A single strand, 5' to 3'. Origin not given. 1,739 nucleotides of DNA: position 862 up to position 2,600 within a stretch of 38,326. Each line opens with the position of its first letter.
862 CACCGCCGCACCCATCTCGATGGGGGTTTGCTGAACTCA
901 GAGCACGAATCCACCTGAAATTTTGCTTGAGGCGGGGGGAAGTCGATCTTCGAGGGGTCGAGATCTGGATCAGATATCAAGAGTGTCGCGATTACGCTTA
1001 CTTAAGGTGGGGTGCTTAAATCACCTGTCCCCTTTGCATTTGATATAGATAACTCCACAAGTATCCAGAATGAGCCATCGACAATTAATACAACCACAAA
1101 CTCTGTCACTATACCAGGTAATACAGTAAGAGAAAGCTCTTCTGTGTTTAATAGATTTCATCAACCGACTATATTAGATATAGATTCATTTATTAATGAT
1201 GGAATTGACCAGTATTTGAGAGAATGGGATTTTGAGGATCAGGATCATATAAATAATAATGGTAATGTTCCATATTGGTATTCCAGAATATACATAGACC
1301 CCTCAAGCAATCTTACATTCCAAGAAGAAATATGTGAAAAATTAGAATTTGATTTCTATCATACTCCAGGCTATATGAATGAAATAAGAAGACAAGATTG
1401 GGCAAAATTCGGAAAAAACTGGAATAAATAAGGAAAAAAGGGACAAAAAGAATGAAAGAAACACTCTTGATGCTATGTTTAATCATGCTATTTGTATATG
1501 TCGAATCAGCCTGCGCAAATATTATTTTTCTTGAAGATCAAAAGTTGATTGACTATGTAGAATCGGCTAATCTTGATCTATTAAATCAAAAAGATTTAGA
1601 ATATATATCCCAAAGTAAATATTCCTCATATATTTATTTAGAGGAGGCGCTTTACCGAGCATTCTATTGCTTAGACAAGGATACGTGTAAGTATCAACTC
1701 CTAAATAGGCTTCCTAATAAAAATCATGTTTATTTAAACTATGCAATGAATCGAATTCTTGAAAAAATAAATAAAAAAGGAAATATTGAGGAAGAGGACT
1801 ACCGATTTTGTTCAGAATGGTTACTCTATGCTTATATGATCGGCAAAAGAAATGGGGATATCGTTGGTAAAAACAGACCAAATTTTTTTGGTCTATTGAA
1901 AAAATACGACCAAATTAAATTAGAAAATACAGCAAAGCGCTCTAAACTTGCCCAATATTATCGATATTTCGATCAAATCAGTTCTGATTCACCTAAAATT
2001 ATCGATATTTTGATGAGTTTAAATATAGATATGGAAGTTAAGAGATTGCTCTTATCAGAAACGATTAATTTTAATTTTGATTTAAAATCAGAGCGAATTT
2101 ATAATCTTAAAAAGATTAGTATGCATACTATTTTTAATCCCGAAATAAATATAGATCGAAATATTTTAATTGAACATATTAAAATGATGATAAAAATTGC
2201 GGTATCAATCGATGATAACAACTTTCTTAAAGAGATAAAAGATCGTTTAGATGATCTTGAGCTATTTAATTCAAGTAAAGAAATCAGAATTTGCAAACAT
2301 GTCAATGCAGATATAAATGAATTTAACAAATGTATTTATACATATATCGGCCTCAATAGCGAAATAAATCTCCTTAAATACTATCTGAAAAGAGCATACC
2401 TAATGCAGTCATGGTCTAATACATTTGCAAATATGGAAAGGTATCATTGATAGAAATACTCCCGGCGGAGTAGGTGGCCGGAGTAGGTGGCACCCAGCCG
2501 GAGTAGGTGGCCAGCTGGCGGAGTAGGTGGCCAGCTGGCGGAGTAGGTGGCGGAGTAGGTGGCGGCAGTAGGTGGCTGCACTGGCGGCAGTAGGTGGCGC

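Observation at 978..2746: AT-rich foreign cassette bracketed by a perfect 55-bp direct repeat, inserted immediately upstream of the NRPS operon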

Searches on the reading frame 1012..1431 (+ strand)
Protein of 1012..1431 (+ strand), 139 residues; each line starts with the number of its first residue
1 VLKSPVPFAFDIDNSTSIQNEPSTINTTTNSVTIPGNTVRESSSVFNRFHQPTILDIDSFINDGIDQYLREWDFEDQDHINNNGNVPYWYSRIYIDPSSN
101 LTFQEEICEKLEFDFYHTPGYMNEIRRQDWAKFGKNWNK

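Call 7: search_protein_families(library=pfam, proteins=[window:1012-1431:+], max_evalue=1)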
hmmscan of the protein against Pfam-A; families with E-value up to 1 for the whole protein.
window:1012-1431:+ (139 aa): 0 families

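Call 8: search_protein_families(library=ncbifam, proteins=[window:1012-1431:+], max_evalue=1)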
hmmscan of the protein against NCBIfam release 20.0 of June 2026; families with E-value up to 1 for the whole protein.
window:1012-1431:+ (139 aa): 0 families

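Call 35: list_cluster_members(proteins=[P0002, window:1012-1431:+, P0001, window:6768-9122:+, window:263-619:+, window:275-619:+, window:278-619:+, window:9083-10090:+])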
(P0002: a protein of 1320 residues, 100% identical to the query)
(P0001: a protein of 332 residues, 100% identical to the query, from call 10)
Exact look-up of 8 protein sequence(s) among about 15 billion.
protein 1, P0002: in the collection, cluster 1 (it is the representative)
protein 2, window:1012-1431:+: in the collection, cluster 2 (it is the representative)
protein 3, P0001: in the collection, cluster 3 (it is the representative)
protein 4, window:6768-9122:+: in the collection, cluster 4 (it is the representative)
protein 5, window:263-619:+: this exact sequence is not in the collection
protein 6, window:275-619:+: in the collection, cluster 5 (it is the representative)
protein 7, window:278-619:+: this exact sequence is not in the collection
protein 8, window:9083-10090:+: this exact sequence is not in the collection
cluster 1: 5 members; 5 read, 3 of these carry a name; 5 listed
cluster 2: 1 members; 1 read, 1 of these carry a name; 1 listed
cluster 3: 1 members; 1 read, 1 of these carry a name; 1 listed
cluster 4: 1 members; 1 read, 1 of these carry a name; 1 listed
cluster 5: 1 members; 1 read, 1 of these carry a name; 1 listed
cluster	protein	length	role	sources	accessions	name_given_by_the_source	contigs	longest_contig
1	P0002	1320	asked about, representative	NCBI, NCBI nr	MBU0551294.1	AMP-binding protein [Myxococcota bacterium]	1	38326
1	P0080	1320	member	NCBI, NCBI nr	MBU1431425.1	AMP-binding protein [Myxococcota bacterium]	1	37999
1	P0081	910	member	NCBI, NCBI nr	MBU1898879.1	AMP-binding protein, partial [Myxococcota bacterium] | AMP-binding protein [Myxococcota bacterium]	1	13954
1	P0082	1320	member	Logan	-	-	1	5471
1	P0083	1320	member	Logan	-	-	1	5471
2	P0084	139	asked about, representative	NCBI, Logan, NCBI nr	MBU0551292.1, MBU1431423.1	hypothetical protein KKF91_12850 [Myxococcota bacterium] | hypothetical protein [Myxococcota bacterium]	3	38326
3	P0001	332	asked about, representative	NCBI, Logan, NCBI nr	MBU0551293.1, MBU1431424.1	hypothetical protein KKF91_12855 [Myxococcota bacterium] | hypothetical protein [Myxococcota bacterium]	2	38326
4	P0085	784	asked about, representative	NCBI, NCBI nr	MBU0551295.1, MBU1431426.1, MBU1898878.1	MMPL family transporter [Myxococcota bacterium]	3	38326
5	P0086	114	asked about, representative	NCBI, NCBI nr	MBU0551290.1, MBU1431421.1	hypothetical protein KKF91_12840 [Myxococcota bacterium] | hypothetical protein [Myxococcota bacterium]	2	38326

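Call 45: search_protein_families(library=phrogs, proteins=[window:1012-1431:+], max_evalue=1)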
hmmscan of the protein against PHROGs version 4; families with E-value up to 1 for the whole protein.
window:1012-1431:+ (139 aa): 2 families
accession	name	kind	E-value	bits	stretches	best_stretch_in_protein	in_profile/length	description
phrog_34135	-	unknown function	0.056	14.5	1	84-113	32-61/62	-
phrog_33116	-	unknown function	0.063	14.5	1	47-79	19-49/72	-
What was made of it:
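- On Insertion sequence / transposon: No Pfam, NCBIfam or PHROG family for either ORF (calls 7, 8, 45).
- Closest known: Iteron-bearing minimal plasmid replicons. Different: Neither ORF matches a Rep or partition family (calls 7, 8, 45).
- No Rep, HUH or partition family matches either ORF (calls 7, 8, 45).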

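Call 46: search_protein_families(library=padloc, proteins=[window:1012-1431:+], max_evalue=1)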
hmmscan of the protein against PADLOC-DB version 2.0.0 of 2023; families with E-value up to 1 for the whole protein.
window:1012-1431:+ (139 aa): 0 families

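Call 47: find_homologous_proteins(query=window:1012-1431:+, max_evalue=1)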
Query window:1012-1431:+ (139 aa): 1 proteins with E <= 1 among 4 candidates.
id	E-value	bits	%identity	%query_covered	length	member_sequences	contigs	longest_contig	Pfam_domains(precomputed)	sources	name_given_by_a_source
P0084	6.0e-91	320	100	100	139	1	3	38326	-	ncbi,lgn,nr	ncbi:hypothetical protein KKF91_12850 [Myxococcota bacterium]|nr:hypothetical protein [Myxococcota b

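Call 56: search_solved_structures(query=window:1012-1431:+, max_evalue=10)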
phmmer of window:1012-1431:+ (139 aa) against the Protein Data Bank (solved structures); distinct sequences matched with E-value up to 10: 0.
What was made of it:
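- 1012..1431 (+): ORF1, 139 aa, an orphan. The first 7 codons come from V and there is no start codon of its own before codon 45. It is either 5'-truncated or natively starts in V. No family or structure hit (calls 7, 8, 45, 46, 56).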

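Call 70: predict_structure(protein=window:1012-1431:+)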
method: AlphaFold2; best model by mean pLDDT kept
length: 139 residues; sequences in the alignment: 1
mean_pLDDT: 37.8   pTM: 0.26
mean pLDDT of the five models: 37.8, 34.7, 31.9, 30.0, 29.4
residues with pLDDT >= 90: 0; 70-90: 0; 50-70: 8; < 50: 131
segments of 3 or more residues with pLDDT < 50: 1-100, 110-139
pLDDT, mean of each block of 10 residues (from residue 1): 30 35 43 40 30 42 39 35 35 43 51 40 36 29
secondary structure, 60 per line:
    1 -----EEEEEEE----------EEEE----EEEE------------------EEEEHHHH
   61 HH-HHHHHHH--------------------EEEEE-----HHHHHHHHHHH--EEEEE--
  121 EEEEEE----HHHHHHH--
elements in order: E6-12 E23-26 E31-34 E53-56 H57-62 H64-70 E91-95 H101-111 E114-118 E121-126 H131-137
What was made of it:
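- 1012..1431 (+): The AF2 model is unusable, pLDDT 38 (call 70).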

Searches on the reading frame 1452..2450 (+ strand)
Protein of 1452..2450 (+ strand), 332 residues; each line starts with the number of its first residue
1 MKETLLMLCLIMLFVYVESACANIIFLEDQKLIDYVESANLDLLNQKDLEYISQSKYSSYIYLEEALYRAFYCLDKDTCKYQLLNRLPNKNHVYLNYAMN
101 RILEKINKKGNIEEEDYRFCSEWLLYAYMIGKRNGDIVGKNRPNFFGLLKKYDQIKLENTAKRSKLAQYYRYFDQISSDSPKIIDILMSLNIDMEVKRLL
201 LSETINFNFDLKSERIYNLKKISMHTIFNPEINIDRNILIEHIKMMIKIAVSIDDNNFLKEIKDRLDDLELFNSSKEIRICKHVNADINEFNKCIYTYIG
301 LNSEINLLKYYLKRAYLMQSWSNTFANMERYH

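Call 7: search_protein_families(library=pfam, proteins=[window:1452-2450:+], max_evalue=1)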
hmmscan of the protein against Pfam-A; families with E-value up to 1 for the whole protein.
window:1452-2450:+ (332 aa): 1 family
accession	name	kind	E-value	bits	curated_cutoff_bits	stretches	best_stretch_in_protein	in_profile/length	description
PF06326.17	Vesiculo_matrix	-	0.018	15.3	22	1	202-277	137-216/240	Vesiculovirus matrix protein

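Call 8: search_protein_families(library=ncbifam, proteins=[window:1452-2450:+], max_evalue=1)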
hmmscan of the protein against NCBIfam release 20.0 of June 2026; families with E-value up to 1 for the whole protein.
window:1452-2450:+ (332 aa): 0 families

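Call 10: find_homologous_proteins(query=window:1452-2450:+, max_evalue=0.01)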
Query window:1452-2450:+ (332 aa): 1 proteins with E <= 0.01 among 1197 candidates.
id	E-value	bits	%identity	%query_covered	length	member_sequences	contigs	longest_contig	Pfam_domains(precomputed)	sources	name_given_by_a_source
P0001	9.6e-213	723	100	100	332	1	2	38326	-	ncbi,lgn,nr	ncbi:hypothetical protein KKF91_12855 [Myxococcota bacterium]|nr:hypothetical protein [Myxococcota b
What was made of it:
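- Tried and rejected: The word-indexed search of 5.8 billion clusters found only self (calls 10, 47).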

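Call 11: find_encoding_contigs(protein=P0001, flank=10000, max_places=10)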
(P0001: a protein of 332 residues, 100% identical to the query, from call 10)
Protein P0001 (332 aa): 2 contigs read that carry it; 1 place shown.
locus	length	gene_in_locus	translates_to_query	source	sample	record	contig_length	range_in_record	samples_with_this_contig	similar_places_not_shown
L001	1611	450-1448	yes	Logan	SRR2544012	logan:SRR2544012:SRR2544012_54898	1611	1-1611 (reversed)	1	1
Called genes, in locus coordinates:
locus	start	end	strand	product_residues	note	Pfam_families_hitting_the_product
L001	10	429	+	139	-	-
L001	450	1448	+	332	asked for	-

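Call 29: search_protein_representatives(protein=window:1452-2450:+)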
Query: 332 residues. Proteins with E-value up to 0.001 (for the whole library): 1; up to 1e-10: 1; up to 1e-30: 1. The best 1 are listed.
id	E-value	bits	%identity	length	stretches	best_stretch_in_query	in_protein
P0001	3.1e-213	723.3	100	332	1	1-332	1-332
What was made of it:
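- Tried and rejected: Full HMMER against 1.84 billion representatives found only self (call 29).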

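Call 31: predict_structure(protein=window:1452-2450:+)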
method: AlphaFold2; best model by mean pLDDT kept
length: 332 residues; sequences in the alignment: 1
mean_pLDDT: 41.0   pTM: 0.27
mean pLDDT of the five models: 41.0, 40.6, 35.8, 35.5, 32.3
residues with pLDDT >= 90: 0; 70-90: 0; 50-70: 49; < 50: 283
segments of 3 or more residues with pLDDT < 50: 12-239, 251-254, 271-275, 296-332
pLDDT, mean of each block of 10 residues (from residue 1): 54 40 31 37 38 35 36 33 33 42 46 45 45 37 42 40 36 34 37 39 34 37 42 44 52 55 60 49 52 50 34 32 32 33
secondary structure, 60 per line:
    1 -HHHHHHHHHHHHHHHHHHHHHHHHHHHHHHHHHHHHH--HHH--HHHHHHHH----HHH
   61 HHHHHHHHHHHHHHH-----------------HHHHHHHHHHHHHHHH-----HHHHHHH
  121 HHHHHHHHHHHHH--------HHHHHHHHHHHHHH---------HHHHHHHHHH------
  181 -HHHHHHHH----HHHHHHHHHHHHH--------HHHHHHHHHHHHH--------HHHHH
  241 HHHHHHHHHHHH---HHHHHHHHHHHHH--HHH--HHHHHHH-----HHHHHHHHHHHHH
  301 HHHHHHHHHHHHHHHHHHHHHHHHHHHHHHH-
elements in order: H2-38 H46-53 H58-75 H93-108 H114-133 H142-155 H165-174 H182-189 H194-206 H215-227 H236-252 H256-268 H276-282 H288-331
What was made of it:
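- Tried and rejected: Single-sequence models had pLDDT 41 and 38 (calls 31, 70).
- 1452..2450 (+): ORF2, 332 aa, an orphan. It has an N-terminal signal-peptide or lipoprotein-like segment (inferred by eye) and is predicted all-helical. AF2 pLDDT 41 (call 31).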

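Call 45: search_protein_families(library=phrogs, proteins=[window:1452-2450:+], max_evalue=1)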
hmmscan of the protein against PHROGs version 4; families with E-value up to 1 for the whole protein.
window:1452-2450:+ (332 aa): 2 families
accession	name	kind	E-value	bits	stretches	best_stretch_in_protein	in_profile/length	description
phrog_7743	-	unknown function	0.092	14.1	1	240-316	2-76/79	-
phrog_31377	-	unknown function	0.19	12.4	1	231-274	48-91/192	-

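Call 46: search_protein_families(library=padloc, proteins=[window:1452-2450:+], max_evalue=1)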
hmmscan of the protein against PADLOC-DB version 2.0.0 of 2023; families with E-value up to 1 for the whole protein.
window:1452-2450:+ (332 aa): 0 families

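Call 55: search_solved_structures(query=window:1452-2450:+, max_evalue=10)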
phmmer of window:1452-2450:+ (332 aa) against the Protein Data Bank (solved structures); distinct sequences matched with E-value up to 10: 1.
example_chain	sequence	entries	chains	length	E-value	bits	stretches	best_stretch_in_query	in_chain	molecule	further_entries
3p12_A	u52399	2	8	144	0.33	13.6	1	171-238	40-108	D-ribose pyranase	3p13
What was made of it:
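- Tried and rejected: Pfam, NCBIfam, PHROGs, PADLOC and PDB gave nothing significant (calls 7, 8, 45, 46, 55, 56).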

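Call 61: find_related_loci(query=window:1452-2450:+, collection=viral_contigs, flank=3000)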
Query window:1452-2450:+ (332 aa) in viral_contigs; peptide patterns used: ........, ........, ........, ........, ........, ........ (x = any residue, [..] = any of these).
2 stretches matched a pattern, but none encodes a relative of the query by tblastn (E <= 1e-3).

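Call 62: search_dna_similar(query=window:1452-2450:+, collection=plasmids, mode=protein, max_evalue=0.1)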
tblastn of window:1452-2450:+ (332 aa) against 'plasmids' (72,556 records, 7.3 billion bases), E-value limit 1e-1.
No match.
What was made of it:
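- On Iteron-type plasmid replicon: No Rep family hit (calls 7, 8, 45). tblastn against plasmids finds nothing (call 62).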

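Call 63: search_dna_similar(query=window:1452-2450:+, collection=phages, mode=protein, max_evalue=0.1)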
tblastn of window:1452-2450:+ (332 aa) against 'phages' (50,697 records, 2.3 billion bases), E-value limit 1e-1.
No match.
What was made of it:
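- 1452..2450 (+): No hits in calls 7, 8, 45, 46, 55, 61, 62, 63.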
